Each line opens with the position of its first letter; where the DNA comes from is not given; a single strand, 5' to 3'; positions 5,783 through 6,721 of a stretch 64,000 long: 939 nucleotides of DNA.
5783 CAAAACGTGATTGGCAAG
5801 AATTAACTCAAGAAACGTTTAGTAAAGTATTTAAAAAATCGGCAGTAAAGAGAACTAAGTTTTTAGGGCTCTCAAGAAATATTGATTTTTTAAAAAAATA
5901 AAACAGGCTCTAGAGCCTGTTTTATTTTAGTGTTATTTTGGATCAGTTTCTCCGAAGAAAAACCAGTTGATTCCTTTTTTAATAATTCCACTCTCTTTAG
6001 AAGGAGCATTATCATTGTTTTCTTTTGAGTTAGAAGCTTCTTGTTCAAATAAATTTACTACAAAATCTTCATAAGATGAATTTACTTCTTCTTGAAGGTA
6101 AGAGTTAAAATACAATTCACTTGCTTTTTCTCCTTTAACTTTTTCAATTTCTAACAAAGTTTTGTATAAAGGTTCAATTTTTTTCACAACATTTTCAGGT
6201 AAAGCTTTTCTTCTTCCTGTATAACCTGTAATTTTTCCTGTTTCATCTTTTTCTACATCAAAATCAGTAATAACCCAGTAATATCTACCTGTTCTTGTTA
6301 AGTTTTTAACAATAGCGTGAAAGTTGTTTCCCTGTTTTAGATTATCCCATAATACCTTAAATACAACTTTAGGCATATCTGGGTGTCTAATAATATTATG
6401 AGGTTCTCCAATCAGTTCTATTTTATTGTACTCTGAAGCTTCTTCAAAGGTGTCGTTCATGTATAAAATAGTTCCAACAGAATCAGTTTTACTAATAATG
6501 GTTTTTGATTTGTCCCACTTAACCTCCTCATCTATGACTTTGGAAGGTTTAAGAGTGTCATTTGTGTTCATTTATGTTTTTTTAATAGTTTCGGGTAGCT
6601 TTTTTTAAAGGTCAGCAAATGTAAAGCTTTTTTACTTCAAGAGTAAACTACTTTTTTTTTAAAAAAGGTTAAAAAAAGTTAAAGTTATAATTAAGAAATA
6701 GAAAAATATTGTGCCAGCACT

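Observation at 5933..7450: Tandem stand-alone Aer-type PAS sensors with an invariant C-terminal tail and no output domain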

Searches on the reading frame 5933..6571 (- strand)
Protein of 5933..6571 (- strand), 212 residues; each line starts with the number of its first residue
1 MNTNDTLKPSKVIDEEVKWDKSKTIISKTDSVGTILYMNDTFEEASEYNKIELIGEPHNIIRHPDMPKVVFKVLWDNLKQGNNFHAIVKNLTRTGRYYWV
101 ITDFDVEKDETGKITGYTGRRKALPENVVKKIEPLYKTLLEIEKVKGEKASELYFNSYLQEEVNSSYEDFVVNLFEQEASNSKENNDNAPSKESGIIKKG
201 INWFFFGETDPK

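Call 3: search_protein_families(library=pfam, proteins=[window:5933-6571:-], max_evalue=1)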
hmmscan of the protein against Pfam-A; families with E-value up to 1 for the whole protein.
window:5933-6571:- (212 aa): 4 families
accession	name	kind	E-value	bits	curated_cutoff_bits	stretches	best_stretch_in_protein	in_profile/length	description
PF08447.18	PAS_3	-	1.1e-12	48.4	25.6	1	35-119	1-87/89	PAS fold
PF00989.32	PAS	-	1.5e-06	28.6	22.6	1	24-119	12-108/113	PAS fold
PF13426.13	PAS_9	-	2.2e-05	25.1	27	1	27-116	6-93/103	PAS domain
PF24140.1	TPR_TNPO3_IPO13_3rd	-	0.22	12.2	27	1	32-81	8-58/89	Transportin-3/Importin-13 third TPR domain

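Call 4: search_protein_families(library=ncbifam, proteins=[window:5933-6571:-], max_evalue=1)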
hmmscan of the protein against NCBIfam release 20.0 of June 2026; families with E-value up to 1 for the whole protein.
window:5933-6571:- (212 aa): 8 families
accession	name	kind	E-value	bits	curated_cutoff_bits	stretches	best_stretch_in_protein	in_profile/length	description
TIGR02938.1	nifL_nitrog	equivalog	6.1e-10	38.2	242.45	1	20-126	11-117/494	nitrogen fixation negative regulator NifL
TIGR00229.1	sensory_box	domain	2.1e-08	34.3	22.9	1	20-117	12-109/126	PAS domain S-box protein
NF052652.1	YtvA_fam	equivalog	6.4e-05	22.6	250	1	33-105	23-95/243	YtvA family blue-light photoreceptor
NF045675.1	PhdiestaseDibA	equivalog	0.00025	19.5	980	1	20-117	85-182/623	phosphodiesterase DibA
NF041576.1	bacphytchrmBphP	equivalog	0.067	11.5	1040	1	25-91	534-602/622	bacteriophytochrome BphP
NF010076.0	PRK13557.1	subfamily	0.13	10.7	631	1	34-100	54-120/540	histidine kinase famiy protein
NF052306.1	BluLightHisKinLov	equivalog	0.15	10.9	450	1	35-122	47-134/334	blue-light-activated histidine kinase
NF041880.1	EPS_EpsF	equivalog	0.21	10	900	1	57-118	190-251/492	response regulator EpsF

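Call 6: search_solved_structures(query=window:5933-6571:-, max_evalue=0.1, show_alignments=3)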
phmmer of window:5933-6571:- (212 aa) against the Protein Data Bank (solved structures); distinct sequences matched with E-value up to 0.1: 47.
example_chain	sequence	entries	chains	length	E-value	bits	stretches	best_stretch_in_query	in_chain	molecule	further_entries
8dik_A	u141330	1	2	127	1.6e-26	96.9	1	23-139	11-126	Aerotaxis receptor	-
31cj_A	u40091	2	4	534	5.7e-24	88.6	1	22-139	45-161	Aerotaxis receptor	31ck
3ewk_A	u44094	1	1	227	2.6e-13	53.7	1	26-123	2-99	Sensor protein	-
2gj3_A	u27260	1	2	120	4.9e-06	30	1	24-120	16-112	Nitrogen fixation regulatory protein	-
1g28_A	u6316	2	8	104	1.5e-05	28.4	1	34-120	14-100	PHY3 PROTEIN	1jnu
4eer_A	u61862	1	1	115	4.3e-05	26.9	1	34-119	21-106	Phototropin-2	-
4eep_A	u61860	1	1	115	6e-05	26.4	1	34-119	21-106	Phototropin-2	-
7qf4_AAA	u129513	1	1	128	6.9e-05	26.2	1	33-119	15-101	miniSOG (R57Q mutant)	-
9qq6_A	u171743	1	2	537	7e-05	26.2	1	24-122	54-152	histidine kinase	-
7qf3_AAA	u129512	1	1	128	7.1e-05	26.2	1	33-119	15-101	miniSOG (R57Q mutant)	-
6gpu_A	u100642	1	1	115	7.4e-05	26.1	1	33-119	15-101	Phototropin-2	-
6qqh_A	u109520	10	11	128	8.2e-05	26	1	34-119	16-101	Phototropin-2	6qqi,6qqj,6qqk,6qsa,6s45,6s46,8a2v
7qf2_AAA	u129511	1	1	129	0.0001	25.7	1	33-119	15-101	miniSOG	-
4nxb_A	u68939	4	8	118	0.00011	25.5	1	34-120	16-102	Phototropin-2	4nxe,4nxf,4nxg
7qf5_AAA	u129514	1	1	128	0.00012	25.4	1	33-119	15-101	miniSOG (Q103L mutant)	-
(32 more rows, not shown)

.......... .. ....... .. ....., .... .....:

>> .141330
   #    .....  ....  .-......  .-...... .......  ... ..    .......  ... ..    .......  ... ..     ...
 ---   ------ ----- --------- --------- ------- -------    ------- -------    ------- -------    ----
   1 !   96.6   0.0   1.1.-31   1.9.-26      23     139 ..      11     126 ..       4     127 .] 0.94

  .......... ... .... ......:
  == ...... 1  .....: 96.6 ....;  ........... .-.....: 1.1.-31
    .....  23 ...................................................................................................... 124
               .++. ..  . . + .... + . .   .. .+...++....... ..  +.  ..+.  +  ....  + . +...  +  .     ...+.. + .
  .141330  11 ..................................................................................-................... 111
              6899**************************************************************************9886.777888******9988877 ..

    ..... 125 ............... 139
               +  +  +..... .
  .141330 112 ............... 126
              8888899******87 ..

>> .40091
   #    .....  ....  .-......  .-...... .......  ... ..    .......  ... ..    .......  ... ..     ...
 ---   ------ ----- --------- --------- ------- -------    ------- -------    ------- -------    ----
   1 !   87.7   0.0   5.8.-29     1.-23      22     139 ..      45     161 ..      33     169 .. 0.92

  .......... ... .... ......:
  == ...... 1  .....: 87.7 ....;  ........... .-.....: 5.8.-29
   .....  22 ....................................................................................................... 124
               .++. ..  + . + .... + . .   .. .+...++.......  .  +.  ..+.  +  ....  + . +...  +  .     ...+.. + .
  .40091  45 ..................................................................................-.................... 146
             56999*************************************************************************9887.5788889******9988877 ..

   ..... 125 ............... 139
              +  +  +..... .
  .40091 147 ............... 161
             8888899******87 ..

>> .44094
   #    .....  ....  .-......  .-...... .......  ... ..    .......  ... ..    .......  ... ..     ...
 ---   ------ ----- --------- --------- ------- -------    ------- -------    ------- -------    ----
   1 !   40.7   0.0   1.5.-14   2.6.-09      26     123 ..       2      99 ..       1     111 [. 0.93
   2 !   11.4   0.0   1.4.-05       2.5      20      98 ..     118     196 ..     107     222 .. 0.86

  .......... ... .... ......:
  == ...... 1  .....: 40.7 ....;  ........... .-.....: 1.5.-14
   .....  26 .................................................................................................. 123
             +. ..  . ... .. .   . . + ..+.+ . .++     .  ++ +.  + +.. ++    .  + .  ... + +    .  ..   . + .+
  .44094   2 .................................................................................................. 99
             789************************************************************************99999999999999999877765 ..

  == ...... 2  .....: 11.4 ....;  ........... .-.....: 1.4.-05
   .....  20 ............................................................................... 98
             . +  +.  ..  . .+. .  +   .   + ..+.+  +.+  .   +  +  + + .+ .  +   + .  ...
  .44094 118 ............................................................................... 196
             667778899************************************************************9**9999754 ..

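Call 7: find_homologous_proteins(query=window:5933-6571:-)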
Query window:5933-6571:- (212 aa): 1062 proteins with E <= 0.001 among 1185 candidates; the best 120 are listed.
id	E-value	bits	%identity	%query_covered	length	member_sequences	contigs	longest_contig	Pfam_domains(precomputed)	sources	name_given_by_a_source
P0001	3.6e-136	470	100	100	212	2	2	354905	PF08447.19,PF00989.32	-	-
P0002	2.6e-121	421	89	100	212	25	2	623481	PF08447.19,PF13426.14,PF00989.32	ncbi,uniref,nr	ncbi:PAS domain-containing protein [Tenacibaculum sp. 1B UA]|uniref:PAS domain-containing protein n=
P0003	2.5e-120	418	87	100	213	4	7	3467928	PF08447.19,PF13426.14,PF00989.32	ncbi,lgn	ncbi:hypothetical protein ACIVBQ_001606 [Tenacibaculum discolor]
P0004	3.2e-116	405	87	100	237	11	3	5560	PF08447.19,PF13426.14,PF00989.32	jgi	-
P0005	4.0e-111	388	81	100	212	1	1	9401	PF08447.19,PF13426.14,PF00989.32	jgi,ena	-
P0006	1.7e-110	386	81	100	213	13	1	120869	PF08447.19,PF13426.14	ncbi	-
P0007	2.0e-108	379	79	100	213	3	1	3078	PF08447.19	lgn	-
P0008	7.7e-107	374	82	95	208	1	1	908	PF08447.19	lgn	-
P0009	1.2e-99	351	74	97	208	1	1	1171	PF08447.19,PF13426.14,PF00989.32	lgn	-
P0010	2.8e-97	343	73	97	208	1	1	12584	PF08447.19,PF13426.14,PF00989.32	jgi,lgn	-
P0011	1.1e-95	338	71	98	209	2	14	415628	PF08447.19,PF00989.32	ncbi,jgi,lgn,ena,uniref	ncbi:conserved hypothetical protein [Tenacibaculum litopenaei]|jgi:PAS domain S-box-containing prote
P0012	1.5e-95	337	71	98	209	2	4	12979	PF08447.19,PF13426.14,PF00989.32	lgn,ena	-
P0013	1.6e-95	337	72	99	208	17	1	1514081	PF08447.19,PF13426.14,PF00989.32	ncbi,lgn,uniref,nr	ncbi:hypothetical protein BA195_01430 [Tenacibaculum soleae]|uniref:PAS domain-containing protein n=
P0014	3.7e-95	336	70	99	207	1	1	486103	PF08447.19,PF13426.14,PF00989.32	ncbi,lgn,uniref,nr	ncbi:PAS domain-containing protein [Tenacibaculum haliotis]|uniref:PAS domain-containing protein n=1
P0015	6.7e-95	335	71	97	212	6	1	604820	PF08447.19,PF13426.14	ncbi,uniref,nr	ncbi:PAS domain-containing protein [Tenacibaculum aiptasiae]|uniref:PAS domain-containing protein n=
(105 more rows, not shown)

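Call 18: search_protein_representatives(protein=window:5933-6571:-)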
Query: 212 residues. Proteins with E-value up to 0.001 (for the whole library): 23663; up to 1e-10: 6862; up to 1e-30: 146. The best 150 are listed.
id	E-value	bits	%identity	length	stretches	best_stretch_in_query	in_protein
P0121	3.9e-154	526.9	33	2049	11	24-164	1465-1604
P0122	7.3e-114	395.3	43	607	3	14-176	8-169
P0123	1.4e-89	315.9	29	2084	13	14-124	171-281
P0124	1.0e-88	313.2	32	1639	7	16-103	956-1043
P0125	1.5e-84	299.5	60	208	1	4-210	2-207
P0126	1.7e-82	292.8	38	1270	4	20-149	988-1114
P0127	5.2e-82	291.3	39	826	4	23-137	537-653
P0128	7.7e-82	290.7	36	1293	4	23-161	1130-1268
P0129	4.3e-80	285.0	30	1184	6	12-124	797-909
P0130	5.0e-73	261.9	34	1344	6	25-120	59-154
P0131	6.2e-69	248.5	30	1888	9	24-121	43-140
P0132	1.4e-68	247.4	28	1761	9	17-121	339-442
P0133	2.6e-67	243.2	32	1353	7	12-126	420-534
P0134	4.4e-67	242.5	36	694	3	23-133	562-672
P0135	1.3e-66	240.9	28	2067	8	22-146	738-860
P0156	7.5e-47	176.4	48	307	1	11-181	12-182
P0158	1.6e-46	175.3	42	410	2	24-163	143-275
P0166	8.4e-44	166.4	39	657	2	21-160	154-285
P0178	3.7e-41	157.8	37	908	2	23-186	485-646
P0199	6.7e-38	147.2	45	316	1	13-177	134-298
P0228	2.4e-34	135.6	37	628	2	21-171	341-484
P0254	1.5e-31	126.4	40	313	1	6-163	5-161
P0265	1.0e-30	123.7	36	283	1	6-190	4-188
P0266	1.0e-30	123.7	42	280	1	15-177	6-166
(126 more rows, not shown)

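Call 21: find_related_loci(query=A1, collection=genome_contigs, flank=8000)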
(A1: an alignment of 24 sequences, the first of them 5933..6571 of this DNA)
Query A1 (212 aa) in genome_contigs; peptide patterns used: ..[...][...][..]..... (x = any residue, [..] = any of these).
600 stretches matched a pattern (row limit reached: there are more); 600 encode a relative of the query (tblastn E <= 1e-3); the best 80 are kept; 80 distinct loci.
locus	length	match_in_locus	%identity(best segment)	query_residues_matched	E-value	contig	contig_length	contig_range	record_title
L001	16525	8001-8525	57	1-175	4e-64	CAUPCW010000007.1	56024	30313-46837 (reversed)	MAG: uncultured Flavobacterium sp. isolate m02-metabat.1 genome assembly, contig: m02-c90, whole genome shotgun sequence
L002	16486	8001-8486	58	13-174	2e-62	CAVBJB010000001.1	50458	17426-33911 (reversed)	Lachnospiraceae bacterium isolate H07605-L1_cleanbin_000020 genome assembly, contig: Spades_H07605-L1_contig_227, whole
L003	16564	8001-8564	54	1-186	4e-62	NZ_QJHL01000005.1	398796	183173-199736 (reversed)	Flavobacterium hydrophilum strain IMCC34758 NODE_5_length_398796_cov_72.583660, whole genome shotgun sequence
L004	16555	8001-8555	55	1-183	9e-62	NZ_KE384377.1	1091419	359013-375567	Flavobacterium denitrificans DSM 15936 H600DRAFT_scaffold00001.1, whole genome shotgun sequence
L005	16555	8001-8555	52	1-183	5e-61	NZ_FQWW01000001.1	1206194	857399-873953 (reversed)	Flavobacterium sp. CF108, whole genome shotgun sequence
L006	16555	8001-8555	52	1-183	2e-59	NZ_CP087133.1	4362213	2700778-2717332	Flavobacterium flavipigmentatum strain F-70 chromosome, complete genome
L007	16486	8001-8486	58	13-175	1e-58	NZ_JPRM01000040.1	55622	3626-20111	Flavobacterium hydatis strain DSM 2063 contig040, whole genome shotgun sequence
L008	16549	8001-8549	53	13-199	1e-58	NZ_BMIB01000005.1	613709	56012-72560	Filimonas zeae strain CGMCC 1.15290 sequence05, whole genome shotgun sequence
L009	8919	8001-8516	55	1-174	8e-58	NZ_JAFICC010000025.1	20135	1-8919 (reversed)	Flavobacterium sp. 1355 Ga0454178_25, whole genome shotgun sequence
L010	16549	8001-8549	49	14-199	1e-54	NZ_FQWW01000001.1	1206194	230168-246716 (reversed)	Flavobacterium sp. CF108, whole genome shotgun sequence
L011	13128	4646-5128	53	14-174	2e-54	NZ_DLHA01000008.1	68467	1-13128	MAG: Flavobacterium sp. UBA7680 UBA7680_contig_2786, whole genome shotgun sequence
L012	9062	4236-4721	53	13-175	4e-52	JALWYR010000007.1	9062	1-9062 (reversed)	MAG: Flavobacteriales bacterium isolate T2_metabat1_scaf2bin.023 T2_NODE_11008_length_9062_cov_2.739340, whole genome sh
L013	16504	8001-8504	50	4-171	7e-51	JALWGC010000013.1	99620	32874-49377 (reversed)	MAG: Helicobacteraceae bacterium isolate T11_metabat2_scaf2bin.124 T11_NODE_42_length_99620_cov_11.297257, whole genome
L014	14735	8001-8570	46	6-196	7e-51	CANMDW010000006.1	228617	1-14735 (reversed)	uncultured Aquimarina sp. isolate 3-722-3Z.fasta genome assembly, contig: FOHHPFJH_6, whole genome shotgun sequence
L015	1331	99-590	51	13-176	6e-53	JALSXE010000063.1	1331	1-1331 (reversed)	MAG: Campylobacterales bacterium isolate S012_maxbin2_scaf2bin.103 S012_NODE_123664_length_1331_cov_2.577243, whole geno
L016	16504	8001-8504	50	7-177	8e-50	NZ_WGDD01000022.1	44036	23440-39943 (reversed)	MAG: Sulfurovum sp. isolate S145_27_esom k151_191185, whole genome shotgun sequence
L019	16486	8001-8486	45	13-174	5e-47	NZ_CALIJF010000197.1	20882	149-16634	MAG: uncultured Campylobacter sp. isolate ERR589633_bin.65_CONCOCT_v1.1_MAG ERZ773016.495, whole genome shotgun sequence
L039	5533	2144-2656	41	2-174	2e-39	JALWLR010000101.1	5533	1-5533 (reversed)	MAG: Helicobacteraceae bacterium isolate M17_metabat2_scaf2bin.072 M17_NODE_20274_length_5533_cov_3.246393, whole genome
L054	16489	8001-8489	41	16-174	1e-35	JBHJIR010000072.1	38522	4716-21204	MAG: Kiloniellaceae bacterium isolate pac_S11C2811 S11Ck141_1301655, whole genome shotgun sequence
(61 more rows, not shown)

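Call 25: search_protein_families(library=pfam, proteins=[L039:2634-4100:+, L002:10997-12685:-, L019:2022-2450:-, L054:5934-6581:-, L016:13286-13795:+, L016:6553-7380:+, L016:7391-7873:+, L001:8723-9133:+, L001:6925-7740:-, L009:6707-7564:+], max_evalue=0.0001)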
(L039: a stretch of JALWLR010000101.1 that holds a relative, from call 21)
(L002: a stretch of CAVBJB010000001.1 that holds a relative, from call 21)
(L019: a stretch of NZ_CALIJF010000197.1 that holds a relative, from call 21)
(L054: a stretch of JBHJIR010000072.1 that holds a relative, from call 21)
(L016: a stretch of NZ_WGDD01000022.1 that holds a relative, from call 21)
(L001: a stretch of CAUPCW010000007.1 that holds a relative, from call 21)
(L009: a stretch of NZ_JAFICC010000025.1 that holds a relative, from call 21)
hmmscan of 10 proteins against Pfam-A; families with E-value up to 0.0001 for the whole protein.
L039:2634-4100:+ (488 aa): 2 families
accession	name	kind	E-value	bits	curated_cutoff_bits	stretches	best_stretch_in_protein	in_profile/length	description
PF00015.26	MCPsignal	-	2.2e-35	122.5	34.6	1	226-359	17-150/172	Methyl-accepting chemotaxis protein (MCP) signalling domain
PF13682.11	CZB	-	8.6e-14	52.1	29.4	1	369-432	1-63/64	Chemoreceptor zinc-binding domain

L002:10997-12685:- (562 aa): 9 families
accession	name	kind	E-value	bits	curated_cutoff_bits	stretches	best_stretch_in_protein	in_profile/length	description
PF00005.33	ABC_tran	-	3e-66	222.6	25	2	331-482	1-135/137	ABC transporter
PF02463.25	SMC_N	-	7.1e-18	65.3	40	2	327-520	9-203/220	RecF/RecN/SMC N terminal domain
PF08352.17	oligo_HPY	-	2.1e-12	47.7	27.1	1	237-275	1-39/65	Oligopeptide/dipeptide transporter, C-terminal region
PF13304.12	AAA_21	-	7.6e-08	33.2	27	1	155-222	235-304/304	AAA domain, putative AbiEii toxin, Type IV TA system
PF13401.12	AAA_22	-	7.7e-08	33.2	27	0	346-422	10-65/130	AAA domain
PF03193.22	RsgA_GTPase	-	4e-06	27.2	30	0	318-375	84-140/174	RsgA GTPase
PF20703.3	nSTAND1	-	4.2e-06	27.1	27.1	0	38-75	34-69/379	Novel STAND NTPase 1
PF09818.15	ABC_ATPase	-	9.1e-05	22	23.2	0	143-247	143-263/283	P-loop domain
PF13555.12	AAA_29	-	9.4e-05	22.5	27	0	335-357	16-38/61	P-loop containing region of AAA domain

L019:2022-2450:- (142 aa): 1 family
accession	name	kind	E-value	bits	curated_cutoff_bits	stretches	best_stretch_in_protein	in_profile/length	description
PF00486.34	Trans_reg_C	-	1.9e-13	50.7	26.2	1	72-139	2-76/77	Transcriptional regulatory protein, C terminal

L054:5934-6581:- (215 aa): 0 families

L016:13286-13795:+ (169 aa): 0 families

L016:6553-7380:+ (275 aa): 3 families
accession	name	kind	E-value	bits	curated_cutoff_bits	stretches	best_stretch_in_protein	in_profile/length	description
PF12679.13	ABC2_membrane_2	-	2e-22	80.2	27.2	1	8-274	4-283/283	ABC-2 family transporter protein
PF12698.13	ABC2_membrane_3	-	1.3e-09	38.1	31.6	1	58-248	164-346/347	ABC-2 family transporter protein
PF01061.29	ABC2_membrane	-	1.3e-05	25.3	26.9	1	13-184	12-176/211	ABC-2 type transporter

L016:7391-7873:+ (160 aa): 1 family
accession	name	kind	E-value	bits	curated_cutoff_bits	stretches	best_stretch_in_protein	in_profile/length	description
PF05573.18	NosL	-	6.8e-16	59.2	24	1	36-152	11-128/131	NosL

L001:8723-9133:+ (136 aa): 1 family
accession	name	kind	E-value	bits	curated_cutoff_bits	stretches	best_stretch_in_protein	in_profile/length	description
PF03652.20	RuvX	-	7.6e-33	114.2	29.2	1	3-134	2-133/134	Holliday junction resolvase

L001:6925-7740:- (271 aa): 3 families
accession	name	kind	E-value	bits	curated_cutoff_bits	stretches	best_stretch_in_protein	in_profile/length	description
PF14805.11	THDPS_N_2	-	4.8e-25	87.9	25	1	4-65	2-67/67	Tetrahydrodipicolinate N-succinyltransferase N-terminal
PF00132.30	Hexapep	-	2.7e-11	43.1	27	1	166-199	2-35/36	Bacterial transferase hexapeptide (six repeats)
PF14602.12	Hexapep_2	-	5.7e-11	42.4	27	1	165-200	1-34/34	Hexapeptide repeat of succinyl-transferase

L009:6707-7564:+ (285 aa): 0 families

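Call 39: predict_structure(alignment_id=A2)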
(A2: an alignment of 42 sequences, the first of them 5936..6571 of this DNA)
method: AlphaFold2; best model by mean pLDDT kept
length: 212 residues; sequences in the alignment: 42
mean_pLDDT: 89.6   pTM: 0.82
mean pLDDT of the five models: 89.6, 88.1, 87.8, 87.1, 86.2
residues with pLDDT >= 90: 175; 70-90: 6; 50-70: 16; < 50: 15
segments of 3 or more residues with pLDDT < 50: 1-3, 193-199, 209-212
pLDDT, mean of each block of 10 residues (from residue 1): 70 97 98 98 98 96 97 95 96 98 97 98 97 98 98 98 95 93 75 48 54 42
secondary structure, 60 per line:
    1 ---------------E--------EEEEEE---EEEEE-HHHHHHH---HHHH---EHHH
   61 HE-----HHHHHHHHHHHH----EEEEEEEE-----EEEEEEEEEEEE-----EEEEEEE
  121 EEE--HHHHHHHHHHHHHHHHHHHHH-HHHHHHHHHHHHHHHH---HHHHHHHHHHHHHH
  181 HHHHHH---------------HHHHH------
elements in order: E25-30 E34-38 H40-46 H50-53 H58-61 H68-79 E84-91 E97-108 E114-123 H126-146 H148-163 H167-186 H202-206

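Call 42: fold_search(model_id=the predicted structure, library=pdb)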
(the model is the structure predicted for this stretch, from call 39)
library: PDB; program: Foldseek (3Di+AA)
matches with E <= 10: 1439; with E <= 0.001: 600
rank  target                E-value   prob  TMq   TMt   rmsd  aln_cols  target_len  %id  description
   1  8dik_A                5.3e-13  1.00  0.57  0.93   1.2       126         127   40  Redox properties and PAS domain structure of the E. coli Energy Sensor Aer indicate a multi-state sensing mechanism (released 2022-11-09)
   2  8dik_B                7.0e-11  1.00  0.51  0.95   1.0       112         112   44  Redox properties and PAS domain structure of the E. coli Energy Sensor Aer indicate a multi-state sensing mechanism (released 2022-11-09)
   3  2gj3_B                5.9e-09  1.00  0.46  0.81   1.5       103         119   25  Crystal structure of the FAD-containing PAS domain of the protein NifL from Azotobacter vinelandii. (released 2007-03-06)
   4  7tbn_A                7.4e-09  1.00  0.46  0.26  19.1       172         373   17  LOV2-DARPIN fusion : D11 (released 2023-07-05)
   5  3ewk                  7.9e-09  1.00  0.47  0.44   4.8       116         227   28  Structure of the redox sensor domain of Methylococcus capsulatus (Bath) MmoS (released 2009-03-24)
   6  2gj3_A                8.9e-09  1.00  0.46  0.80   1.7       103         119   25  Crystal structure of the FAD-containing PAS domain of the protein NifL from Azotobacter vinelandii. (released 2007-03-06)
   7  6gpu                  1.0e-08  1.00  0.46  0.81   2.4       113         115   18  Crystal structure of miniSOG at 1.17A resolution (released 2019-02-27)
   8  7qf3                  1.3e-08  1.00  0.46  0.81   2.4       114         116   18  Structure of the R57Q mutant of miniSOG expressed in E. coli in regular LB medium (released 2022-02-16)
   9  7qf4                  1.9e-08  1.00  0.46  0.81   2.5       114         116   18  Structure of the R57Q mutant of miniSOG expressed in E. coli in LB medium enriched with riboflavin (released 2022-02-16)
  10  7qf2                  2.1e-08  1.00  0.46  0.80   2.4       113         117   18  Structure of miniSOG reconstituted with riboflavin as a cofactor (released 2022-02-16)
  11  8a2w_A                2.4e-08  1.00  0.45  0.81   2.4       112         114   17  Room temperature structure of the ground state of AtPhot2LOV2 in space group P212121, as recovered 1620 seconds after  (released 2023-03-29)
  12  7tbn_B                2.4e-08  1.00  0.45  0.26  17.0       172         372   16  LOV2-DARPIN fusion : D11 (released 2023-07-05)
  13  7qf5                  2.5e-08  1.00  0.46  0.81   1.9       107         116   18  Structure of the Q103L mutant of miniSOG (released 2022-02-16)
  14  9vf7_D                2.7e-08  1.00  0.48  0.71   6.4       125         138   19  Structure of Meiothermus ruber Mrub_1259 LOV domain with N- and C-terminal alpha helices (MrLOVe) (released 2025-06-25)
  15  9qq6_A                2.7e-08  1.00  0.47  0.21   6.5       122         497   24  Structure of the Azotobacter vinelandii NifL-NifA complex (released 2025-06-18)
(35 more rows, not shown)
